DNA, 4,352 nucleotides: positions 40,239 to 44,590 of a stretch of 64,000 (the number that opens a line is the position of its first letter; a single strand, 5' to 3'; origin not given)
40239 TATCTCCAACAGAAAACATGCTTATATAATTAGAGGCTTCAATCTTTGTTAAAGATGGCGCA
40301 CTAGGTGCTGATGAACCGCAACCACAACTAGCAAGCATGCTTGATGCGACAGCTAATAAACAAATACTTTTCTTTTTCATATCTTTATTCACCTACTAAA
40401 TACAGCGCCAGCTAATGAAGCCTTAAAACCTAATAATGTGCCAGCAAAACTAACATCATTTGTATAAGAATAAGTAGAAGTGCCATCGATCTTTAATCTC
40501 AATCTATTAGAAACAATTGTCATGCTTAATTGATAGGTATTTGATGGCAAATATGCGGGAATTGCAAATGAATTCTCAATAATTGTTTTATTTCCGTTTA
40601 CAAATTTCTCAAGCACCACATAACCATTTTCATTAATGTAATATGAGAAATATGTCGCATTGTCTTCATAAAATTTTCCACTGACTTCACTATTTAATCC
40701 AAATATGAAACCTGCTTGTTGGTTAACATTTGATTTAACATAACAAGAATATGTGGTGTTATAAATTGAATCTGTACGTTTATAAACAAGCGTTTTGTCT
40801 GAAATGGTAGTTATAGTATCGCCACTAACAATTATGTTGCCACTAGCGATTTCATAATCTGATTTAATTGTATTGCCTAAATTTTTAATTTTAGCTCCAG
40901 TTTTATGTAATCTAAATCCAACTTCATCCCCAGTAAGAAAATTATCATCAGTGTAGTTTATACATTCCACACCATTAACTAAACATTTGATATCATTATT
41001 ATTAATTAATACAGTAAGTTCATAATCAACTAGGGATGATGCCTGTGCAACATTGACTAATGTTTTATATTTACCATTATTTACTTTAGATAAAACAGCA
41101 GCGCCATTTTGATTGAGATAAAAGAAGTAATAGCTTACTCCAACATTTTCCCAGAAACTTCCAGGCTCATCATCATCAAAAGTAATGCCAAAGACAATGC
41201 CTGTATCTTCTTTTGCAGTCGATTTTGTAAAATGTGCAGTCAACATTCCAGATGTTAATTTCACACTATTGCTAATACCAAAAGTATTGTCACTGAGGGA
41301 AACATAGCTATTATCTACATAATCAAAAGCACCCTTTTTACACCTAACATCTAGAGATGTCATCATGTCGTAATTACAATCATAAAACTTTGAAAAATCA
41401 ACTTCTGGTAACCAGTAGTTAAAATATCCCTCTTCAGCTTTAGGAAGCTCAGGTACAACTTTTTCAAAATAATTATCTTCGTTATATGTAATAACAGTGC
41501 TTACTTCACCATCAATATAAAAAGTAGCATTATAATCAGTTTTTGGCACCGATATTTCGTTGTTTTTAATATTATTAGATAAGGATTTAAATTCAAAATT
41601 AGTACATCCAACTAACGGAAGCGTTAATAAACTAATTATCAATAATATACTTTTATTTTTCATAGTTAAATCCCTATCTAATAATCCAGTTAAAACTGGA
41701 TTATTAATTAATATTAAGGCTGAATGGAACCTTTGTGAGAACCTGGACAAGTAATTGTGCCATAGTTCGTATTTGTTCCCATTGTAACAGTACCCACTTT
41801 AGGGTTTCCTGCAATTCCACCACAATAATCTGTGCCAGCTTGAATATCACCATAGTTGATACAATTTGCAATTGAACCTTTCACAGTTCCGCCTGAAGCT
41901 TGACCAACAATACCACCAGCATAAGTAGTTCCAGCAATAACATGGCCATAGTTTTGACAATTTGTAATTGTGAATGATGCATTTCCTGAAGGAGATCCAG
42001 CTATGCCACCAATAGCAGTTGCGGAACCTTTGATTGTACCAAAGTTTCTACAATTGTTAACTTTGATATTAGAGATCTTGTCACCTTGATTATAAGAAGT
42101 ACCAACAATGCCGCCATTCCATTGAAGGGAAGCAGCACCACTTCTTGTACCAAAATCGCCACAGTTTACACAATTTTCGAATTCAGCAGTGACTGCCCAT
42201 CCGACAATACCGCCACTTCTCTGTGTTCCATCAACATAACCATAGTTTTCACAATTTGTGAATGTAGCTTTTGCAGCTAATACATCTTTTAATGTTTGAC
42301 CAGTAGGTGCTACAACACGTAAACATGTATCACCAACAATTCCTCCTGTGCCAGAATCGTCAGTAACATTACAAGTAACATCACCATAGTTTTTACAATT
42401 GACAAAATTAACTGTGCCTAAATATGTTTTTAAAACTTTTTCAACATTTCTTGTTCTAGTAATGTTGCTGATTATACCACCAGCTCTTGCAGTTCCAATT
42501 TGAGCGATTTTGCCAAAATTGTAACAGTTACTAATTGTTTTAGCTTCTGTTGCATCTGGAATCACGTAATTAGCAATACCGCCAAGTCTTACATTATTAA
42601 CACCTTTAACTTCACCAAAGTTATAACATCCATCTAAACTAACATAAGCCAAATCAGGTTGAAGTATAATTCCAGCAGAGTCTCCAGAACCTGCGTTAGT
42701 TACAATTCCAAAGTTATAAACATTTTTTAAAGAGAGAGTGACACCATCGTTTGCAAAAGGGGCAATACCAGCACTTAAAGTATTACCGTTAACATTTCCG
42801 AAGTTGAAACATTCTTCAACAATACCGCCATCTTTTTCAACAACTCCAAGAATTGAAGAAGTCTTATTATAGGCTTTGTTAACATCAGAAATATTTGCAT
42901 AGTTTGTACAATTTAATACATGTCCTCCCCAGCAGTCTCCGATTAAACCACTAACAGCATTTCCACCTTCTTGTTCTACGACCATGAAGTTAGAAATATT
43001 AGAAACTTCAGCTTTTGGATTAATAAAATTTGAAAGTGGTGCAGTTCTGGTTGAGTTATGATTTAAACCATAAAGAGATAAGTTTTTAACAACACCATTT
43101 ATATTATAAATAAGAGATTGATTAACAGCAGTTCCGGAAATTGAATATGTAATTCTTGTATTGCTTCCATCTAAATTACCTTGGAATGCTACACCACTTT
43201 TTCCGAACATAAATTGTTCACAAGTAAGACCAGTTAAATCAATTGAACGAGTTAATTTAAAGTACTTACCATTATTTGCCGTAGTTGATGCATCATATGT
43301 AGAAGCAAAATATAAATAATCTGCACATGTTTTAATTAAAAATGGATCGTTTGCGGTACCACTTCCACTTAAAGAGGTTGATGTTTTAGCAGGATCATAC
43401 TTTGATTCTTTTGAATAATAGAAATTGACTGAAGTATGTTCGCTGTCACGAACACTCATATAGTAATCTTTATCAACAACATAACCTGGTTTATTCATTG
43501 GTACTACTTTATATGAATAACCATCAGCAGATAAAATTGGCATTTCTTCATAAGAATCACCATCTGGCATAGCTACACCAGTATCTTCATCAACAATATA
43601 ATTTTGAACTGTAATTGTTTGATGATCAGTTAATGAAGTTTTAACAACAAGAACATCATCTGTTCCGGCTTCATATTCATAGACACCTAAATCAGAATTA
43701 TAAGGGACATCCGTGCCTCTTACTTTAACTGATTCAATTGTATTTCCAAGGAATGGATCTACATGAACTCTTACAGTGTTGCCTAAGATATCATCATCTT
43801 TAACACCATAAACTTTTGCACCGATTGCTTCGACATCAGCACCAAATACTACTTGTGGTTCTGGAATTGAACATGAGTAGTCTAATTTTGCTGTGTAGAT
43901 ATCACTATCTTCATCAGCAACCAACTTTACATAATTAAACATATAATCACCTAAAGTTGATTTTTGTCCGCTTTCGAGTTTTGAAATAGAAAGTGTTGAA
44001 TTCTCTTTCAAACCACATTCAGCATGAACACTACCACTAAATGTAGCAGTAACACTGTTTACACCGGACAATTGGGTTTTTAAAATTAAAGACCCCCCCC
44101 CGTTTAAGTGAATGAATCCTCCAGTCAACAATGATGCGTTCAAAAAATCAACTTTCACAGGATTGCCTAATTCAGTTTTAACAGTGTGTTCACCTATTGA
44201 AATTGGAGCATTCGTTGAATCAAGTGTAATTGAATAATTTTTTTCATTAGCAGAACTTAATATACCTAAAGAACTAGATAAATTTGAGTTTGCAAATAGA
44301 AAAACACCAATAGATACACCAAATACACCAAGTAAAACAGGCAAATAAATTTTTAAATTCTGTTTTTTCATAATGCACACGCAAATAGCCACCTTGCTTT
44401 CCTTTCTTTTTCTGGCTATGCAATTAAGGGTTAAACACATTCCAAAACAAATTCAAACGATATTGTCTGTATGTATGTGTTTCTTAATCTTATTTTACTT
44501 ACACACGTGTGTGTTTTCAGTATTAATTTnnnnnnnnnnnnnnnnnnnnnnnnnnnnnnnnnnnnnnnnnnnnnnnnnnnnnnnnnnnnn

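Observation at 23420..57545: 34-kb, 20-gene surface-glycan capture/degradation locus with an enzyme set that matches no textbook substrate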

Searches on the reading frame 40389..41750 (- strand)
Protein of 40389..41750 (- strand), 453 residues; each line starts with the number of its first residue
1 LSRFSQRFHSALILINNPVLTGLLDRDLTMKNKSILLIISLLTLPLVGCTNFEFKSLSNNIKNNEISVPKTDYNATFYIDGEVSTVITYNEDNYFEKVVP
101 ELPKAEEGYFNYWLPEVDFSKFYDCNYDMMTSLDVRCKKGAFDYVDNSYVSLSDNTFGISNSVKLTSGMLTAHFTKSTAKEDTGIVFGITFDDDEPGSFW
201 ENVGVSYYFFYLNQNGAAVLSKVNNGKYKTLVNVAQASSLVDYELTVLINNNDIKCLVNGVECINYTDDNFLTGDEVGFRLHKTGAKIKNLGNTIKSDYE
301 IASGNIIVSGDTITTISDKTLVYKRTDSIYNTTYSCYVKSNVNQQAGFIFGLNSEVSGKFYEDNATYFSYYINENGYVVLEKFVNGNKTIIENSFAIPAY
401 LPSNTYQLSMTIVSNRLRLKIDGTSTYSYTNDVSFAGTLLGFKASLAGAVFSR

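Call 5: search_protein_families(library=pfam, proteins=[window:40389-41750:-], max_evalue=0.01)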
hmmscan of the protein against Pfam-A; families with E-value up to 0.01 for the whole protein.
window:40389-41750:- (453 aa): 1 family
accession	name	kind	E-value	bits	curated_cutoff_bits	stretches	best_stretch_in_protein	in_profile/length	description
PF19763.6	DUF6250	-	0.0072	16.6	26.9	0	242-291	116-165/165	Domain of unknown function (DUF6250)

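Call 9: search_protein_families(library=ncbifam, proteins=[window:40389-41663:-], max_evalue=0.01)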
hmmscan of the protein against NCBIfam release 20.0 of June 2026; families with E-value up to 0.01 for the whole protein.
window:40389-41663:- (424 aa): 0 families

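Call 69: search_protein_families(library=pfam, proteins=[window:40389-41663:-], max_evalue=5)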
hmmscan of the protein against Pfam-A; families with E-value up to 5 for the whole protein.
window:40389-41663:- (424 aa): 2 families
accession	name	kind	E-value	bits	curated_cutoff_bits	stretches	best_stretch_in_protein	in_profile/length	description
PF19763.6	DUF6250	-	0.0058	16.9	26.9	1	213-262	116-165/165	Domain of unknown function (DUF6250)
PF13385.13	Laminin_G_3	-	0.22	12.1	27.6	1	141-238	21-106/151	Concanavalin A-like lectin/glucanases superfamily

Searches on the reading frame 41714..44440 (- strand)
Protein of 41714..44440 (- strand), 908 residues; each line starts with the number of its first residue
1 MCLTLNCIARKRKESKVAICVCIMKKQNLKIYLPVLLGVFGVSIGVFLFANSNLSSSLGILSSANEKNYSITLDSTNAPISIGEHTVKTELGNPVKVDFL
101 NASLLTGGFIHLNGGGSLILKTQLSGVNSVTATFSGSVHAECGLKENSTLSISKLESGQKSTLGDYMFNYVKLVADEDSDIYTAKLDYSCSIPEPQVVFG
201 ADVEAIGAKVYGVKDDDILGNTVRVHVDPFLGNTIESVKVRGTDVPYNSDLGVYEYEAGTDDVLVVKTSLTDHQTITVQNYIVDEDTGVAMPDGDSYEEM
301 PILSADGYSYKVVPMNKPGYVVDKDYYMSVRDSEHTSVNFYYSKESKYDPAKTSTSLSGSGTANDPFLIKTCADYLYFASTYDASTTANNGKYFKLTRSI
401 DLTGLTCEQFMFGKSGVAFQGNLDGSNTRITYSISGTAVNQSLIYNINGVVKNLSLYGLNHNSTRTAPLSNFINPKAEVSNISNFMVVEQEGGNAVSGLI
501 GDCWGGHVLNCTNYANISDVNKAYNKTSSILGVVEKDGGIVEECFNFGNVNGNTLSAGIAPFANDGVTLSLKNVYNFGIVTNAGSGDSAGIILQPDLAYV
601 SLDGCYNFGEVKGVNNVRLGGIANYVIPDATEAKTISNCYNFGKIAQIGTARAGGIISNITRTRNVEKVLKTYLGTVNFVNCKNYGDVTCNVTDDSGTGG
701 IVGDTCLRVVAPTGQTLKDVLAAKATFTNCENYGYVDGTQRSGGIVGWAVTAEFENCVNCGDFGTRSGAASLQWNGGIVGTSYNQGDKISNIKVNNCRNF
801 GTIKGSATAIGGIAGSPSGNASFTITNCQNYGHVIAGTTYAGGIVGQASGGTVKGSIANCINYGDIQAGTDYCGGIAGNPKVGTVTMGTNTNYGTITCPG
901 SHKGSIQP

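Call 6: search_protein_families(library=pfam, proteins=[window:41714-44440:-], max_evalue=0.01)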
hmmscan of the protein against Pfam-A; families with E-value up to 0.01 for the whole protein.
window:41714-44440:- (908 aa): 0 families

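Call 9: search_protein_families(library=ncbifam, proteins=[window:41714-44371:-], max_evalue=0.01)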
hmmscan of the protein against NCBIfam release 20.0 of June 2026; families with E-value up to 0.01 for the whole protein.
window:41714-44371:- (885 aa): 0 families

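Call 29: find_homologous_proteins(query=window:41714-44371:-, max_evalue=0.00001)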
Query window:41714-44371:- (885 aa): 6 proteins with E <= 0.00001 among 8000 candidates.
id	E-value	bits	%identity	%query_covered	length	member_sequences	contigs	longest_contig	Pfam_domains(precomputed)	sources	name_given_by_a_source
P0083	0.0e+0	1979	100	100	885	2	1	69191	-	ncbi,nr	ncbi:MAG: hypothetical protein MJ227_01300 [Bacilli bacterium]|nr:hypothetical protein [Bacilli bact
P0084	1.4e-274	931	53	100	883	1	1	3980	-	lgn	-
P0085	6.4e-200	685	44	99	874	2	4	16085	-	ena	-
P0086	1.2e-194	667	44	94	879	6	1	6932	-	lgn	-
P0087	2.2e-37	147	30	55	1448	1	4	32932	-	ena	-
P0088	4.1e-18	83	34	18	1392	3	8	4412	PF07581.18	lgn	-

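Call 69: search_protein_families(library=pfam, proteins=[window:41714-44371:-], max_evalue=5)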
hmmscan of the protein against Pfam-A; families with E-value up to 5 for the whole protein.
window:41714-44371:- (885 aa): 0 families

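Call 84: find_encoding_contigs(protein=P0085, flank=10000, max_places=1)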
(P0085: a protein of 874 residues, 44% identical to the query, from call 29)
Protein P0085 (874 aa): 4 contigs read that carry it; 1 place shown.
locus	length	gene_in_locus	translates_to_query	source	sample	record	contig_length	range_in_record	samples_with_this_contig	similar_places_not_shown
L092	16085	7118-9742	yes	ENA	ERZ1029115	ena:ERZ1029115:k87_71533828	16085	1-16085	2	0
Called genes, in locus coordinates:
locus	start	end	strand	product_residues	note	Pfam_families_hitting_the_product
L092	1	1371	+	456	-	?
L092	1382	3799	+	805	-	PF04041:Glyco_hydro_130 (faint), PF04616:Glyco_hydro_43, PF06439:3keto-disac_hyd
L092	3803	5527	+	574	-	PF02837:Glyco_hydro_2_N (weak), PF22666:Glyco_hydro_2_N2 (weak), PF00703:Glyco_hydro_2, PF02836:Glyco_hydro_2_C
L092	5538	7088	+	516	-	PF00005:ABC_tran, PF17912:OB_MalK (faint), PF08402:TOBE_2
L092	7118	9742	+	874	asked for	-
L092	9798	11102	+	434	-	-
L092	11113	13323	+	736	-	PF06439:3keto-disac_hyd (faint), PF00657:Lipase_GDSL, PF13472:Lipase_GDSL_2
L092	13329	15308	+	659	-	PF09479:Flg_new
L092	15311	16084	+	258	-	?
